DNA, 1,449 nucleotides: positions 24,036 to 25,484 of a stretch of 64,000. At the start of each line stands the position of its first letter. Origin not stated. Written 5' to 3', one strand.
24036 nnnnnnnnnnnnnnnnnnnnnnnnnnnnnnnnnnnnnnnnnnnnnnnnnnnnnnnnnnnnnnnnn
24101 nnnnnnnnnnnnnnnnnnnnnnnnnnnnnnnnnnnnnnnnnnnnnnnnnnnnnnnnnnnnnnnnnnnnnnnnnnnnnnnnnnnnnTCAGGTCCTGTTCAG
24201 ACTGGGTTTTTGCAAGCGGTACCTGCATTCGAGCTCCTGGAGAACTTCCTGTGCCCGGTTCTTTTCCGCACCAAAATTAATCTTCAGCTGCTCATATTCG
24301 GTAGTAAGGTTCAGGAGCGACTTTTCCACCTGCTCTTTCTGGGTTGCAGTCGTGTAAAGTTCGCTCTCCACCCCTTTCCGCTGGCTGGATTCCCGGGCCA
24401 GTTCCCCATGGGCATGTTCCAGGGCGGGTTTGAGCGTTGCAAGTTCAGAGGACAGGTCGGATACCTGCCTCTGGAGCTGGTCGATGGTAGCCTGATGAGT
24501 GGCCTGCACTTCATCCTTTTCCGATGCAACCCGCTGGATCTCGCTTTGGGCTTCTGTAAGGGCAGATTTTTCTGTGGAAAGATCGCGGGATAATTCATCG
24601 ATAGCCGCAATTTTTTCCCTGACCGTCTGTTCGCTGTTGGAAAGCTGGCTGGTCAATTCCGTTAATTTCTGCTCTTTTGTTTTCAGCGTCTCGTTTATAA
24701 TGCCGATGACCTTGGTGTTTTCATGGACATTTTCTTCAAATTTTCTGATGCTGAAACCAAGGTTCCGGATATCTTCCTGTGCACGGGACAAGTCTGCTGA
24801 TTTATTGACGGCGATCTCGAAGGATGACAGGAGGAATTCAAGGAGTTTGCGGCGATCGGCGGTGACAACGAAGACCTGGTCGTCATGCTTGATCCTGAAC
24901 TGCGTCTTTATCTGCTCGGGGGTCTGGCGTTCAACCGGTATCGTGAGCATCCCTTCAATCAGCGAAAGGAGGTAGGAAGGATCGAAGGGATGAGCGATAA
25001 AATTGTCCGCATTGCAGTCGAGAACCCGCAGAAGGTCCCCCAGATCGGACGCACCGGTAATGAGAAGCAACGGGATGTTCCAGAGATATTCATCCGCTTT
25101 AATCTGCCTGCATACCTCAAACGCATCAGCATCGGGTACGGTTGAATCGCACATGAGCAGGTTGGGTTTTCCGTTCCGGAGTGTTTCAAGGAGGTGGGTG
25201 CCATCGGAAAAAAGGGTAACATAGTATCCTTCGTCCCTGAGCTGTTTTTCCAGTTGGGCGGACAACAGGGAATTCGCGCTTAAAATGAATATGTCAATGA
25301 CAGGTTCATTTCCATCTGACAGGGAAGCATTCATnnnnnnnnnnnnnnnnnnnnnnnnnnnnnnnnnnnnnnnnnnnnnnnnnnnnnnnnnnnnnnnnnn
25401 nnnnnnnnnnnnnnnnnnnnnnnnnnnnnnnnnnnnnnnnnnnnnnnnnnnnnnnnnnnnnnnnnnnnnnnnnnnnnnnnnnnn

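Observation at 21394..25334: Giant receiver plus coiled-coil protein built on near-perfect 189-bp tandem repeats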

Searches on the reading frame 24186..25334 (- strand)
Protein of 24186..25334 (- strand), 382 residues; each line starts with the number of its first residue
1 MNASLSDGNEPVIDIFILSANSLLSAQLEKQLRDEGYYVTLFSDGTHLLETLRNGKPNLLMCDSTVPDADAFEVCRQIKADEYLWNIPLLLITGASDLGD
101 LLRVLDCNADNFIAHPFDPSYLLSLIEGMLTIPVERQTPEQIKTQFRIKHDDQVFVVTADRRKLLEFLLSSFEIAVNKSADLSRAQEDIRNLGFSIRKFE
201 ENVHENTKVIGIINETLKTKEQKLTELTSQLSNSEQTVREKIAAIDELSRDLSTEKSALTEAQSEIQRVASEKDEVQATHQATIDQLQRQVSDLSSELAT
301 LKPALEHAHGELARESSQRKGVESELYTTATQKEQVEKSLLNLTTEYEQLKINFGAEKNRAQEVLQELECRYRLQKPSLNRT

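Call 10: search_protein_families(library=pfam, proteins=[window:24186-25334:-], max_evalue=0.1)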
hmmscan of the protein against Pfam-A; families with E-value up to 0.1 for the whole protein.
window:24186-25334:- (382 aa): 13 families
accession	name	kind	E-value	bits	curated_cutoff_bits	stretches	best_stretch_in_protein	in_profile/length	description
PF00072.30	Response_reg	-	6.6e-15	55.7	30.2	1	21-126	7-110/111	Response regulator receiver domain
PF08614.16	ATG16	-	0.00061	20.4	33.7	1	279-367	92-180/200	Autophagy protein 16 (ATG16)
PF06818.20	Fez1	-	0.0037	18.2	34.4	1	180-311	24-158/199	Fez1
PF00038.26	Filament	-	0.004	17.3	40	1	173-308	159-282/313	Intermediate filament protein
PF18595.6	Nuf2_DHR10-like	-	0.0087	16.6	28.4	0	229-319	12-101/117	Nuf2, DHR10-like domain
PF04728.18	LPP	-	0.01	16.6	29.1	0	284-310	2-35/53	Lipoprotein leucine-zipper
PF07851.19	TMEM120A-B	-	0.016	14.9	29.8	1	181-265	3-88/324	TMEM120A/B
PF06738.18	ThrE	-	0.022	14.7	26.3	1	211-277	44-107/241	Putative threonine/serine exporter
PF02181.28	FH2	-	0.03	13.9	34.8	0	260-362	254-358/372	Formin Homology 2 Domain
PF06160.17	EzrA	-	0.035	12.8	39.6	0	203-364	189-346/557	Septation ring formation regulator, EzrA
PF17078.10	SHE3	-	0.064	13.4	30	0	212-346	56-191/228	SWI5-dependent HO expression protein 3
PF16046.10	FAM76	-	0.074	12.9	28.5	0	195-250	218-273/298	FAM76 protein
PF04513.17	Baculo_PEP_C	-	0.088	13.3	38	0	179-255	15-125/140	Baculovirus polyhedron envelope protein, PEP, C terminus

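Call 12: find_encoding_contigs(protein=window:24186-25334:-, flank=10000, max_places=6)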
Protein window:24186-25334:- (382 aa): no gene with exactly this product is on record in the collection.

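Call 14: find_homologous_proteins(query=window:24186-25334:-)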
Query window:24186-25334:- (382 aa): 65 proteins with E <= 0.001 among 7910 candidates.
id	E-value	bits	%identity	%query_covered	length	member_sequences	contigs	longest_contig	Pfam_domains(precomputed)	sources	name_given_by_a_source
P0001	3.5e-240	814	100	100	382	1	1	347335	PF00072.31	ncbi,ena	-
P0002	3.9e-184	630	81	96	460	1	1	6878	PF00072.31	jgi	-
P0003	1.1e-171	589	74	99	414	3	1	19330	PF00072.31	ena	-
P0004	6.2e-163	560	70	97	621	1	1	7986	PF24161.2,PF00072.31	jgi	jgi:DNA-binding response OmpR family regulator/predicted nucleic acid-binding Zn-ribbon protein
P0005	1.5e-161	555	73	96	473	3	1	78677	PF00072.31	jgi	jgi:DNA-binding response OmpR family regulator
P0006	3.6e-134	465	84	67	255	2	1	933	PF00072.31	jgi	jgi:CheY-like chemotaxis protein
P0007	6.8e-121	422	70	76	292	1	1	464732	PF24161.2,PF00072.31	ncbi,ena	-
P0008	9.6e-113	395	50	96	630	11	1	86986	PF00072.31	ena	-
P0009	3.6e-108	380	51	96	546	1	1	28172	PF00072.31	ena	-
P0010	7.3e-108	379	51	96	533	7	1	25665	PF00072.31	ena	-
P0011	2.7e-102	360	51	96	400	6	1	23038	PF00072.31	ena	-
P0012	2.3e-101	357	49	97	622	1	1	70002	PF00072.31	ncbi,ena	-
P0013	3.9e-101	357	51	94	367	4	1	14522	PF00072.31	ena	-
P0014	1.9e-99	351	49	97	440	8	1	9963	PF00072.31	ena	-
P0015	2.2e-98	348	48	97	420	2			PF00072.31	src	-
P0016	1.4e-96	342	48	97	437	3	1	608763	PF00072.31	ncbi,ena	-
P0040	1.9e-64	236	45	74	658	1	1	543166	PF00038.27,PF24161.2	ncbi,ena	-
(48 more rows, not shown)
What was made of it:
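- The public record carries the same break: P0001, the 382-aa piece, is on record (call 14). The identical 382-aa fragment is in public records (call 14).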

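Call 16: find_encoding_contigs(protein=P0001, flank=10000, max_places=3)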
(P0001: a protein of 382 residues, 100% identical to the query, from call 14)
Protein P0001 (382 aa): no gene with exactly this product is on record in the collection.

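Call 17: find_encoding_contigs(protein=P0005, flank=8000, max_places=3)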
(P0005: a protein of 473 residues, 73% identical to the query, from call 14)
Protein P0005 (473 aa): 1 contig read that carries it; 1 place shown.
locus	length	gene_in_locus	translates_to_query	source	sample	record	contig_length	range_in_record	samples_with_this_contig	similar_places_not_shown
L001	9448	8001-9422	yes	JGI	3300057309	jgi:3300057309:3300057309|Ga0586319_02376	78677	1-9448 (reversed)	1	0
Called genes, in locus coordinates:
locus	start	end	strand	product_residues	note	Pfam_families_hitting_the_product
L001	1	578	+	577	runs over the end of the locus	PF00753:Lactamase_B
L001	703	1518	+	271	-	PF00005:ABC_tran, PF13304:AAA_21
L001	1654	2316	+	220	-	PF17884:DUF5591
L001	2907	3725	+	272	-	PF14023:Bestrophin-like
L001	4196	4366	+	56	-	-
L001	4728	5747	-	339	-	-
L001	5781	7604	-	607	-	PF00072:Response_reg, PF13188:PAS_8 (faint), PF08448:PAS_4, PF13426:PAS_9 (weak), PF00989:PAS, PF08448:PAS_4 (weak), PF13426:PAS_9, PF02518:HATPase_c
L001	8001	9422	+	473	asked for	PF00072:Response_reg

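Call 18: find_related_loci(query=window:24186-25334:-, collection=genome_contigs, flank=10000)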
Query window:24186-25334:- (382 aa) in genome_contigs; peptide patterns used: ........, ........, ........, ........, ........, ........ (x = any residue, [..] = any of these).
60 stretches matched a pattern; 2 encode a relative of the query (tblastn E <= 1e-3); 2 distinct loci.
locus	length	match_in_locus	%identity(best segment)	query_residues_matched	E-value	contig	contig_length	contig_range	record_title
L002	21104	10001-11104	81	1-368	0e+0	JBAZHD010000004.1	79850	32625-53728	MAG: Methanoregula sp. isolate SO_2017_LW3_61 NODE_610_length_79850_cov_3.313711_LW162_2017, whole genome shotgun sequen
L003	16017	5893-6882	84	39-368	0e+0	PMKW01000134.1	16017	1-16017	MAG: Methanoregula sp. isolate fen_47 73.20120600_E1D.45_contig_41413, whole genome shotgun sequence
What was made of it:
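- Tried and rejected: The genome_contigs scan returned only two relatives (call 18).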

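Call 30: search_protein_families(library=pfam, proteins=[L002:9986-13183:+, P0004, P0040, P0007], max_evalue=0.01)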
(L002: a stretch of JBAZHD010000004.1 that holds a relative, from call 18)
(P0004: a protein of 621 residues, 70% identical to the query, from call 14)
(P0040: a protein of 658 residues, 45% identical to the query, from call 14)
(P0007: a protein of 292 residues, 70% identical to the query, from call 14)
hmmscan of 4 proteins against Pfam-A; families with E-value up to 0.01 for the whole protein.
L002:9986-13183:+ (1066 aa): 1 family
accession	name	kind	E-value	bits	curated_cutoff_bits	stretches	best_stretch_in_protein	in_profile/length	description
PF00072.30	Response_reg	-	1.5e-14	54.5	30.2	1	29-131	10-110/111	Response regulator receiver domain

P0004 (621 aa): 3 families
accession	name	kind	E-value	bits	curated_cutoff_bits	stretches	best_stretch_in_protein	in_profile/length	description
PF00072.30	Response_reg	-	4.3e-15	56.3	30.2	1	43-148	7-110/111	Response regulator receiver domain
PF08614.16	ATG16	-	0.0043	17.7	33.7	0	249-337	61-149/200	Autophagy protein 16 (ATG16)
PF05335.18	DUF745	-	0.0058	16.8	33.3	0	510-601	54-145/183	Protein of unknown function (DUF745)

P0040 (658 aa): 4 families
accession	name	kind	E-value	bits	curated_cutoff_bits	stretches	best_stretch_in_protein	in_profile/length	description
PF00038.26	Filament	-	1.1e-05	25.7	40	1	283-376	186-279/313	Intermediate filament protein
PF06818.20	Fez1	-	3.5e-05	24.8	34.4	1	123-275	2-159/199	Fez1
PF12329.13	TMF_DNA_bd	-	0.0014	19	35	1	425-495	3-73/74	TATA element modulatory factor 1 DNA binding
PF06785.16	UPF0242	-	0.0074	16.8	33.5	1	88-185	89-183/194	Uncharacterised protein family (UPF0242) N-terminus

P0007 (292 aa): 9 families
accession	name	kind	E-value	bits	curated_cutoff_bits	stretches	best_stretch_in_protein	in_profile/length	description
PF00072.30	Response_reg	-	1.2e-05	25.8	30.2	1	7-66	53-110/111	Response regulator receiver domain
PF06785.16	UPF0242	-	0.00046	20.7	33.5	1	108-238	53-166/194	Uncharacterised protein family (UPF0242) N-terminus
PF06160.17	EzrA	-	0.0011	17.8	39.6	1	157-256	96-195/557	Septation ring formation regulator, EzrA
PF05010.19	TACC_C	-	0.0013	18.9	29.9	1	121-243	9-131/201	Transforming acidic coiled-coil-containing protein (TACC), C-terminal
PF10498.14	IFT57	-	0.0013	18.2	40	0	120-193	275-347/360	Intra-flagellar transport protein 57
PF25450.1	Rab11-FIP3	-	0.0023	18.6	31.9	1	202-279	41-118/125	Rab11-FIP3-like domain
PF08614.16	ATG16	-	0.0029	18.3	33.7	0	120-213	88-181/200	Autophagy protein 16 (ATG16)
PF02601.20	Exonuc_VII_L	-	0.0075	16.2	35.9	0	128-254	141-268/315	Exonuclease VII, large subunit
PF11418.13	Scaffolding_pro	-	0.0076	17.2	25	0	167-218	11-61/100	Phi29 scaffolding protein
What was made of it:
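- On SMC / chromosome segregation ATPase (database name of one relative): There is no SMC_N hit (calls 10, 30).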

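Call 31: search_protein_families(library=ncbifam, proteins=[L002:9986-13183:+], max_evalue=0.01)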
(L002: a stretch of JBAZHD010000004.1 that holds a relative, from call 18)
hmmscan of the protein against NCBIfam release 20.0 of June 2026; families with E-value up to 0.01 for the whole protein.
L002:9986-13183:+ (1066 aa): 54 families (the best 25 are shown)
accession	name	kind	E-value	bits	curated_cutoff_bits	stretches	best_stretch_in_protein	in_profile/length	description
NF040689.1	MtrAB_MtrA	equivalog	4.7e-16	58.8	300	1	21-159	2-135/219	MtrAB system response regulator MtrA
TIGR02168.1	SMC_prok_B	equivalog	1.2e-15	56.4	567.35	3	391-663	681-948/1181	chromosome segregation protein SMC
NF008296.0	PRK11083.1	equivalog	3.3e-15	56.1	273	1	20-157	6-142/228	two-component system response regulator CreB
NF045944.1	ResRegRpaBCyano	equivalog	1e-14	54.5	330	1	32-163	12-140/229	response regulator transcription factor RpaB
NF007135.0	PRK09581.1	equivalog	1.6e-14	53.6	474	1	33-158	18-144/457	PleD family two-component system response regulator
TIGR02154.1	PhoB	equivalog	2.5e-14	53.1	296.2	1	20-165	5-149/226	phosphate regulon transcriptional regulator PhoB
NF041733.1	resp_reg_CseB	equivalog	1.5e-13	50.6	350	1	34-146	17-126/228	two-component system response regulator CseB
NF040534.1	resp_reg_YycF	equivalog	5.7e-12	45.4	340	1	20-153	3-133/231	response regulator YycF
NF007982.1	PRK10710.1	equivalog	6e-12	45.6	380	1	20-167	10-152/235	envelope stress response regulator BaeR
TIGR01818.1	ntrC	equivalog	2.5e-11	43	558.6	1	21-148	2-127/463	nitrogen regulation protein NR(I)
NF033117.2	vanR_ACDEGLN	exception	3e-11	43.3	350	1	22-152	3-130/226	VanR-ABDEGLN family response regulator transcription factor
TIGR02169.1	SMC_prok_A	equivalog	5.3e-11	41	729.4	1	455-729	233-511/1165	chromosome segregation protein SMC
NF007005.1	PRK09468.1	equivalog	6.2e-11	42.2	331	1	20-140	6-124/237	osmolarity response regulator transcription factor OmpR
TIGR01387.1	cztR_silR_copR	subfamily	1.2e-10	41.4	279.2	1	30-141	11-120/218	heavy metal response regulator transcription factor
NF045991.1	RespRegCtrARhodob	equivalog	5.6e-10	39.3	350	1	22-134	5-115/224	response regulator transcription factor CtrA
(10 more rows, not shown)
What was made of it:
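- Weak TIGR02168 SMC coiled-coil similarity, 56 bits against a cutoff of 567 (call 31).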

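Call 54: list_cluster_members(proteins=[P0001, P0007, P0078, P0040, P0012, P0016])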
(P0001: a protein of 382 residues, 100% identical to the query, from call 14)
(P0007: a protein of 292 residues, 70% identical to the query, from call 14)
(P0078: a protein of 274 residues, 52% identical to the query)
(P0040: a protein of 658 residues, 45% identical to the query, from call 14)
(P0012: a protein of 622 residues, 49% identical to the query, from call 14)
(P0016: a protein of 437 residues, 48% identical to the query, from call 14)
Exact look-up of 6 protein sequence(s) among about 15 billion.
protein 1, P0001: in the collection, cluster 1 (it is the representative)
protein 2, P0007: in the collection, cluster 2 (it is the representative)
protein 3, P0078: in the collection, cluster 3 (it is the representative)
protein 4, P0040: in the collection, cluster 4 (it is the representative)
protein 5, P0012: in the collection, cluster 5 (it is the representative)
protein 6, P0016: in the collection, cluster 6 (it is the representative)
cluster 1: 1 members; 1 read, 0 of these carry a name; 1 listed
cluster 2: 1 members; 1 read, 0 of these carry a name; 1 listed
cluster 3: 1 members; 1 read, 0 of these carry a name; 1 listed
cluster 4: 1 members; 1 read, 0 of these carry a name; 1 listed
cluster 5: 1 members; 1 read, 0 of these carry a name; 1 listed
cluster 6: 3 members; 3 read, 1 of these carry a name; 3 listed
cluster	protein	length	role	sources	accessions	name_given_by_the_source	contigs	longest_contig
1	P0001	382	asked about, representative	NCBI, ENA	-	-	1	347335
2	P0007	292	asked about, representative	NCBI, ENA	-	-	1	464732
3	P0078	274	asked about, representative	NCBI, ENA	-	-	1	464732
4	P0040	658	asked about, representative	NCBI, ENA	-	-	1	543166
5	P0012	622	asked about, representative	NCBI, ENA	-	-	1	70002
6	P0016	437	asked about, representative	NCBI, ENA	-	-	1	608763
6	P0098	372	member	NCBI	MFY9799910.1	MAG: response regulator, partial [Methanoregula sp.]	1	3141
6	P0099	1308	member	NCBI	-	-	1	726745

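Call 57: find_encoding_contigs(protein=P0099, flank=8000, max_places=3)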
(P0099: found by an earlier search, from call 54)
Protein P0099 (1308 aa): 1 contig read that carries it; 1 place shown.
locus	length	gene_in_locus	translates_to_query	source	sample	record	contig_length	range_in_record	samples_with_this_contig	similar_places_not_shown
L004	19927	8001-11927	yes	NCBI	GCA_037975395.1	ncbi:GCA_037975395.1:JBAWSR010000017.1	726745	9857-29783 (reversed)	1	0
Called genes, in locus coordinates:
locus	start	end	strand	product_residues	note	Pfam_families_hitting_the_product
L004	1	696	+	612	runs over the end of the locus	PF01336:tRNA_anti-codon, PF01368:DHH (weak)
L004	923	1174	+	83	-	PF23438:DUF7123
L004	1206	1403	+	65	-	-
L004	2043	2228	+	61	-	-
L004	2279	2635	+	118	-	-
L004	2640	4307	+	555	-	PF01979:Amidohydro_1, PF07969:Amidohydro_3 (weak), PF13382:Adenine_deam_C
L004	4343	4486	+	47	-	-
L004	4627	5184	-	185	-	PF00857:Isochorismatase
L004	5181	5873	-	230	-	PF17955:Cas6b_N, PF17262:Cas6b_C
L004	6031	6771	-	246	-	PF01757:Acyl_transf_3 (weak), PF07786:HGSNAT_cat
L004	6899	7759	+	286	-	PF09872:DUF2099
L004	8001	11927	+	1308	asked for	PF00072:Response_reg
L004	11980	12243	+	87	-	-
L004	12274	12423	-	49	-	-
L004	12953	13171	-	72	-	-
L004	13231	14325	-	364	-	PF13528:Glyco_trans_1_3 (faint), PF04101:Glyco_tran_28_C (weak)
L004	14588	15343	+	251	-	PF01040:UbiA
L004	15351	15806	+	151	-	-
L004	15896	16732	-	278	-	PF01061:ABC2_membrane, PF12698:ABC2_membrane_3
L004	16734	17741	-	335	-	PF13175:AAA_15 (faint), PF00005:ABC_tran, PF13304:AAA_21 (faint), PF13732:DrrA1-3_C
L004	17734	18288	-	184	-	PF03551:PadR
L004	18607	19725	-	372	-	-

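Call 59: find_encoding_contigs(protein=P0008, flank=8000, max_places=3)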
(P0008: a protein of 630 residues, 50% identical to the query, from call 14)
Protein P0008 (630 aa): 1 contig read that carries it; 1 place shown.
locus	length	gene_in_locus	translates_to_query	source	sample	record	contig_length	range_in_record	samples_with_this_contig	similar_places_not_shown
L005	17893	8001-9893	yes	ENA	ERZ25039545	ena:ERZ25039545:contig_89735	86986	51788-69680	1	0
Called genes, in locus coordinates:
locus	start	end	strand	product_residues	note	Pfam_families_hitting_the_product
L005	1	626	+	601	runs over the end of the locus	PF01336:tRNA_anti-codon, PF01368:DHH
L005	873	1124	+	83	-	PF23438:DUF7123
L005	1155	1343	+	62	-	-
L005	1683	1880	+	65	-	-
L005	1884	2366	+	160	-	PF01979:Amidohydro_1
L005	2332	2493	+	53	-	-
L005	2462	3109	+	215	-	-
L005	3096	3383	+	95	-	PF13382:Adenine_deam_C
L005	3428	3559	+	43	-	PF13382:Adenine_deam_C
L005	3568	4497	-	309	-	PF00892:EamA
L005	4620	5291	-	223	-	PF17955:Cas6b_N, PF17262:Cas6b_C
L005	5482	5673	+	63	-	-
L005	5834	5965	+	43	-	-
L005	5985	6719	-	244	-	PF01757:Acyl_transf_3 (faint), PF07786:HGSNAT_cat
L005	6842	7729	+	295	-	PF09872:DUF2099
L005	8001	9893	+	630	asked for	PF00072:Response_reg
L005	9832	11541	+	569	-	-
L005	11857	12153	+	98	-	-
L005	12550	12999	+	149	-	-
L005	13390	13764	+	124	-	-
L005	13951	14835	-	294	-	PF00005:ABC_tran, PF02463:SMC_N, PF13555:AAA_29 (weak), PF13304:AAA_21 (weak)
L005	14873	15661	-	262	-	PF02361:CbiQ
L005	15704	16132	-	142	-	PF01047:MarR (weak), PF01325:Fe_dep_repress, PF02742:Fe_dep_repr_C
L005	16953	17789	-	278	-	PF01061:ABC2_membrane, PF12698:ABC2_membrane_3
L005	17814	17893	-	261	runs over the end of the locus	PF00005:ABC_tran, PF13304:AAA_21 (weak), PF13732:DrrA1-3_C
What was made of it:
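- Gene neighbourhood is conserved only among close relatives (hybrid HK <-> NUDIX -> gene) and differs in L004 and L005 (calls 57, 59). The HK neighbourhood is absent from the distant orthologues L004 and L005 (calls 57, 59).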
